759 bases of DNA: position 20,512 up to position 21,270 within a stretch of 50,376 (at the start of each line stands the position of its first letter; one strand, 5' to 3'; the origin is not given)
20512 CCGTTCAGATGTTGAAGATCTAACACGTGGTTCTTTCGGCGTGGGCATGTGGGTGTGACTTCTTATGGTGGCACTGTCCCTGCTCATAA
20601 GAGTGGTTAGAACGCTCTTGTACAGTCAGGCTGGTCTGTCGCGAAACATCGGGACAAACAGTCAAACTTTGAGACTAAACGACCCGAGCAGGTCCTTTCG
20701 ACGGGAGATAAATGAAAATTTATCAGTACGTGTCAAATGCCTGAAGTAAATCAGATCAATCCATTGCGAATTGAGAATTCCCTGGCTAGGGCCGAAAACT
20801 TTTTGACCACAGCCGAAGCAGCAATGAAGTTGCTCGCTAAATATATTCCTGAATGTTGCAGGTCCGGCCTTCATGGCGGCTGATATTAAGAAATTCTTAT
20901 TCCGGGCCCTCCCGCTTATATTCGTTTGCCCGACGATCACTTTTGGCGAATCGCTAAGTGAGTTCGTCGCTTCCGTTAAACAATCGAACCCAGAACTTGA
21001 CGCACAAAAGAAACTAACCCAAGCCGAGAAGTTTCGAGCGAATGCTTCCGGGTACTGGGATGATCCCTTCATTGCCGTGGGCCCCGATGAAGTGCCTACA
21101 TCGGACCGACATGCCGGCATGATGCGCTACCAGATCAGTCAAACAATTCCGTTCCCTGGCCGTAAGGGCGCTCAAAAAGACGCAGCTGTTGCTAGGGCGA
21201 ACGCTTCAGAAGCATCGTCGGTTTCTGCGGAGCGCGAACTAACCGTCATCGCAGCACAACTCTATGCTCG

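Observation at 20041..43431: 73-nt direct repeat of the copA 3' terminus brackets 23.3 kb of the metal island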

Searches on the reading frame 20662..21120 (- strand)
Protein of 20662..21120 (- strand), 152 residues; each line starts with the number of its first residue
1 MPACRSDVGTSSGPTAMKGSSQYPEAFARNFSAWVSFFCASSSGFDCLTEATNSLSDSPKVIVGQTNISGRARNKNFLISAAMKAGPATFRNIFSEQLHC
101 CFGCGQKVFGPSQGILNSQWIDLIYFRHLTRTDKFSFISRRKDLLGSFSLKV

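Call 16: search_protein_families(library=pfam, proteins=[window:20662-21120:-])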
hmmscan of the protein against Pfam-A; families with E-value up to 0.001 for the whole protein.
window:20662-21120:- (152 aa): 0 families

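Call 72: search_protein_families(library=ncbifam, proteins=[window:20662-21120:-], max_evalue=0.01)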
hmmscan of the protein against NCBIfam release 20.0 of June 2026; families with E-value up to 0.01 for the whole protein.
window:20662-21120:- (152 aa): 0 families
